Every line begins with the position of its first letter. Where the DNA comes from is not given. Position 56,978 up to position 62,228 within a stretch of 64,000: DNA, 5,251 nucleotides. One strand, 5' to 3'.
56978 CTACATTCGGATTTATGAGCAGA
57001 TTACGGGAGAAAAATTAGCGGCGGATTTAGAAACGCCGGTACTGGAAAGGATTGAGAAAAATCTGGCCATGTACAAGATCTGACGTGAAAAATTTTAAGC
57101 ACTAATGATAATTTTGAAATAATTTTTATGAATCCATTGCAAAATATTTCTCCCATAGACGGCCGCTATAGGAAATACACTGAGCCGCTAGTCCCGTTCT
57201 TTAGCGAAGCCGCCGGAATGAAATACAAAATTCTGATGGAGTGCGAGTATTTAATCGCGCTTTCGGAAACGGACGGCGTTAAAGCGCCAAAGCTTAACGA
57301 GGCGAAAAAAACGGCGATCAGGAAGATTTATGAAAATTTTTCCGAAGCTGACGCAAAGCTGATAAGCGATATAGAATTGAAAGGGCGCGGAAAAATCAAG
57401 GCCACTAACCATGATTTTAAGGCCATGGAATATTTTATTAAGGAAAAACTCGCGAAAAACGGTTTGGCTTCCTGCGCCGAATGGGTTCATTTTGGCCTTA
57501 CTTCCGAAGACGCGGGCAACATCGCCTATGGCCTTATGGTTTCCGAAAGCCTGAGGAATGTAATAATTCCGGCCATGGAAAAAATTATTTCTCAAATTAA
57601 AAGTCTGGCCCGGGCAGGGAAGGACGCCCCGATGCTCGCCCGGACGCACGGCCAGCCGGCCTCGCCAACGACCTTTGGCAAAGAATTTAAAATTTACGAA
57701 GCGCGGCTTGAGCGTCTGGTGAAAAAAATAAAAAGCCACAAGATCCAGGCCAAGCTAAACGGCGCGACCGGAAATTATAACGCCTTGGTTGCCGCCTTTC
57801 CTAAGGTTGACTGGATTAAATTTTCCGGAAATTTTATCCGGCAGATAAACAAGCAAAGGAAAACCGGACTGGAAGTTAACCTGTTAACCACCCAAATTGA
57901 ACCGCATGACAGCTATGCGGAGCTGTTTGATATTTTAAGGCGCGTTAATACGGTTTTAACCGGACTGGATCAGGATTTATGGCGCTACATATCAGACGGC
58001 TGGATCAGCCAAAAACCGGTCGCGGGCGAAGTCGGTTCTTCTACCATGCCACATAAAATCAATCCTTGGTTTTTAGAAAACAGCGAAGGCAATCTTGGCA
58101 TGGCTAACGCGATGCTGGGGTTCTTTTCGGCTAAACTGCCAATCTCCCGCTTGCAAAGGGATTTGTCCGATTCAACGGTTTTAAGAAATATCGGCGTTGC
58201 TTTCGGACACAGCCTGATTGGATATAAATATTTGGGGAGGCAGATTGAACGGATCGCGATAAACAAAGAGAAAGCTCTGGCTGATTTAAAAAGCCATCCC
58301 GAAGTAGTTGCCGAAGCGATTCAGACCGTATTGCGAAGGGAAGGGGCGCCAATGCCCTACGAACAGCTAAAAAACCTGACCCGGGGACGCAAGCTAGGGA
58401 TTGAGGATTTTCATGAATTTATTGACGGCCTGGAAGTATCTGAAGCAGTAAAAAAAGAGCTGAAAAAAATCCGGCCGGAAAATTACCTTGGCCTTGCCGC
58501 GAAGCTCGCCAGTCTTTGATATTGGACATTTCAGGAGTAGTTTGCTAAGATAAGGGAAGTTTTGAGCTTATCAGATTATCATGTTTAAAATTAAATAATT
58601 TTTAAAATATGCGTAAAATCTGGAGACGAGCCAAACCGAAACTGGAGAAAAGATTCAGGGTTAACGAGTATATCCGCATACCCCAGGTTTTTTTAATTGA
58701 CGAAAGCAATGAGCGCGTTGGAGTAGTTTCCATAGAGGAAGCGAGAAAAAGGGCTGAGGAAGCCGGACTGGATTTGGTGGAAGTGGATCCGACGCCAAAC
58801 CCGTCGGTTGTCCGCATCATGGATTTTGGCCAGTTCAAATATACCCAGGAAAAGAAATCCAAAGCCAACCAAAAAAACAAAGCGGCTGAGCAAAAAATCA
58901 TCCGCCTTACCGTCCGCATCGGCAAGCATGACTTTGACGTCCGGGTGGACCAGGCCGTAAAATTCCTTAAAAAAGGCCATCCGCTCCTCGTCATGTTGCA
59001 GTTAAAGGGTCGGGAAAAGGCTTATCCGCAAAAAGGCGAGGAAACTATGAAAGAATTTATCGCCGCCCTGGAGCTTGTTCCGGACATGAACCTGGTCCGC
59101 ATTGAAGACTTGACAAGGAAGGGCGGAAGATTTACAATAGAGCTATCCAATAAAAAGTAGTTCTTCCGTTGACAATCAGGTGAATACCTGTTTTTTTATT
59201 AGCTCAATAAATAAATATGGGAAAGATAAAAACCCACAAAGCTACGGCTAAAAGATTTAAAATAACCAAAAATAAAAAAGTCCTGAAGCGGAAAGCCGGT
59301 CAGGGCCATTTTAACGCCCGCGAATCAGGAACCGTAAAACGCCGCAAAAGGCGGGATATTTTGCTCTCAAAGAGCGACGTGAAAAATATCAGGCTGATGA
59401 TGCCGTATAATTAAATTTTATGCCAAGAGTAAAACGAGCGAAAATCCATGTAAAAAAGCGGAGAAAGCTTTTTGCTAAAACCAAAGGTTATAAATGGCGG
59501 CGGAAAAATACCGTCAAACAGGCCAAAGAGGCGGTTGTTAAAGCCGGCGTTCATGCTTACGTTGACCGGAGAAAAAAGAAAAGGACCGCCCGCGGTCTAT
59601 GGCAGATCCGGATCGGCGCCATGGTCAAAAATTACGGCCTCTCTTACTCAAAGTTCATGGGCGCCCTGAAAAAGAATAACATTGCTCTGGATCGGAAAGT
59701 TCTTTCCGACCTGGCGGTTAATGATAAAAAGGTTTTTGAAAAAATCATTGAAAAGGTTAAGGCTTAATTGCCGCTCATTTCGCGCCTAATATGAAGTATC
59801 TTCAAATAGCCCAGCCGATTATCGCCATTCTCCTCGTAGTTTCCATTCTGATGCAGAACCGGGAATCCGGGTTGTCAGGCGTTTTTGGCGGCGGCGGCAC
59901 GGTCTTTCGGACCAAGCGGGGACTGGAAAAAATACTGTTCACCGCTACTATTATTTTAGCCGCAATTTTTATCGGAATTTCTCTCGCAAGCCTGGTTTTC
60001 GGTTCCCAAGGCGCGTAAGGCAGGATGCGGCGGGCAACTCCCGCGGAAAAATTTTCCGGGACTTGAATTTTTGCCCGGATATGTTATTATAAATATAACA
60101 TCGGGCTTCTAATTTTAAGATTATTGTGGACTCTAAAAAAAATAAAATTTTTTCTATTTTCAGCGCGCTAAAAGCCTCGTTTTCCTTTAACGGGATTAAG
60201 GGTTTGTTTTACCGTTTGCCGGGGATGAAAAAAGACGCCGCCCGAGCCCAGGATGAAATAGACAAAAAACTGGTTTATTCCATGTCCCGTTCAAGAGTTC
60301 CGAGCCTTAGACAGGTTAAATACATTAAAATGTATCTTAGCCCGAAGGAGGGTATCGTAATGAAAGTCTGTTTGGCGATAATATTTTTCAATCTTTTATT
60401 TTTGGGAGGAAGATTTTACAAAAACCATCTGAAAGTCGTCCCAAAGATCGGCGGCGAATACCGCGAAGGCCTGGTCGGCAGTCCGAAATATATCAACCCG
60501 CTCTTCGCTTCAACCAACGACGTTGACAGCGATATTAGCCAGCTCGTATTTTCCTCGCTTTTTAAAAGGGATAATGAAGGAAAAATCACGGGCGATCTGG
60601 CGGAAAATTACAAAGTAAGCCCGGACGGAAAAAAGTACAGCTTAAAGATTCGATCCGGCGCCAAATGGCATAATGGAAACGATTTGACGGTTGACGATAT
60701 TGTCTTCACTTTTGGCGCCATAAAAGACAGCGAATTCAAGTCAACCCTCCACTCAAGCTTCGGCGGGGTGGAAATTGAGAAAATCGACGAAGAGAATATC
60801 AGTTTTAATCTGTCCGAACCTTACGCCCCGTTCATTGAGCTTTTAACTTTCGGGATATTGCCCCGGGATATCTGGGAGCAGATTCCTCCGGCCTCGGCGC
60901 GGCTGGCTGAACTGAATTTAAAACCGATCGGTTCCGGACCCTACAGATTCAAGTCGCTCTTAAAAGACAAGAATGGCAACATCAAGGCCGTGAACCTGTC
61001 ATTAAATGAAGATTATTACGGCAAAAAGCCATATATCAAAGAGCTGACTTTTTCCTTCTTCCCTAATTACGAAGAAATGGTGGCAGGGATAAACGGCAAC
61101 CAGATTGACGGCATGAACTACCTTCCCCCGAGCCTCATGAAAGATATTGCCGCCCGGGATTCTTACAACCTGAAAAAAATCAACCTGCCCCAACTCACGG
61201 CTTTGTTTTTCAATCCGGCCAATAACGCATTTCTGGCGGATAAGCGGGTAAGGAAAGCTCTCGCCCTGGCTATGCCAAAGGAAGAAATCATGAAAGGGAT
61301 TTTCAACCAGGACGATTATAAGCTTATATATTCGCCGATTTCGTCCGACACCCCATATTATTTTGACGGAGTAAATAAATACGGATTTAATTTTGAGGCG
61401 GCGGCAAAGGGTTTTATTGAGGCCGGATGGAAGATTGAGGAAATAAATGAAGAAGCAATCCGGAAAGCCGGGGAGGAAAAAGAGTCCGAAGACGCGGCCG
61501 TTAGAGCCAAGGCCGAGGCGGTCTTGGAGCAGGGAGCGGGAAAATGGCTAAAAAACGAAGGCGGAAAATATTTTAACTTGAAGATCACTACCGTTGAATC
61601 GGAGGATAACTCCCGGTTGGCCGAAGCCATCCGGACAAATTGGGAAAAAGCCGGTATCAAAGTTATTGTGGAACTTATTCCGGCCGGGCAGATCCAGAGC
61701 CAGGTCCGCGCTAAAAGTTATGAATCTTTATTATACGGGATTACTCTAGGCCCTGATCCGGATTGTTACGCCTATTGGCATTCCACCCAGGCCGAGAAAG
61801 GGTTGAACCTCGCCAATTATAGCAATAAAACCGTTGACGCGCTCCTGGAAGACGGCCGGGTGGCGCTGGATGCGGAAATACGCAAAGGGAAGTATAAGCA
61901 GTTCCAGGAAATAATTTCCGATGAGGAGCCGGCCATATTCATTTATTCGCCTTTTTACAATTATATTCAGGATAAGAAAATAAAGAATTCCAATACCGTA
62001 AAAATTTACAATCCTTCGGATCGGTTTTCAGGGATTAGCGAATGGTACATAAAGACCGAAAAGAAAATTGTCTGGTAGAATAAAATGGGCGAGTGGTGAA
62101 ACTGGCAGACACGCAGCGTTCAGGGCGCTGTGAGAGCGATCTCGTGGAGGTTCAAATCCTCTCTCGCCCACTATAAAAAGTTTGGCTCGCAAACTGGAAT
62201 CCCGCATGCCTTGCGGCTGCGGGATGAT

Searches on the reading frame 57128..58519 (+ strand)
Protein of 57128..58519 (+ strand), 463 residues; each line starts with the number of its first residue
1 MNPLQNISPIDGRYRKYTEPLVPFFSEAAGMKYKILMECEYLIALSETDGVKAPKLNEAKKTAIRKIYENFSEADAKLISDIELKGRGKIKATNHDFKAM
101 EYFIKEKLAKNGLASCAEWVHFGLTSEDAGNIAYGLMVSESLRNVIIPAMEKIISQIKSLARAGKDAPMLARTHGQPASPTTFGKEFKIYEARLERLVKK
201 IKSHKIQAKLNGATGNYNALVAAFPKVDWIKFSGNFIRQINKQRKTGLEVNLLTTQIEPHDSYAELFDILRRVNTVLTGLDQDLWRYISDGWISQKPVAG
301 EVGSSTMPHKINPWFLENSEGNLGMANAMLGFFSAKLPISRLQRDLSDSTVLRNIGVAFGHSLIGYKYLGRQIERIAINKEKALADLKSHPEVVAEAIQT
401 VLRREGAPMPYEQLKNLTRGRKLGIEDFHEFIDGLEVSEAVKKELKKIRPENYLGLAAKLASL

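Call 34: search_protein_families(library=pfam, proteins=[window:57128-58519:+], max_evalue=0.00001)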
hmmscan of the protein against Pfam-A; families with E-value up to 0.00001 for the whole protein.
window:57128-58519:+ (463 aa): 2 families
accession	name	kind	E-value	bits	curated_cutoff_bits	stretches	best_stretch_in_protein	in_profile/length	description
PF00206.25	Lyase_1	-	4e-45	155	27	1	12-321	1-305/312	Lyase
PF08328.16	ASL_C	-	1.2e-43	148.3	35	1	340-454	1-115/115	Adenylosuccinate lyase C-terminal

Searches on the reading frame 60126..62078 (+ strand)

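Call 34: search_protein_families(library=pfam, proteins=[window:60126-62078:+], max_evalue=0.00001)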
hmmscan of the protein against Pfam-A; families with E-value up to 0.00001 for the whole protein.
window:60126-62078:+ (650 aa): 1 family
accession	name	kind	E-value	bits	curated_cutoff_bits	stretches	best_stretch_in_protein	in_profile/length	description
PF00496.27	SBP_bac_5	-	7.6e-67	226.4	32.4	1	153-553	1-360/368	Bacterial extracellular solute-binding proteins, family 5 Middle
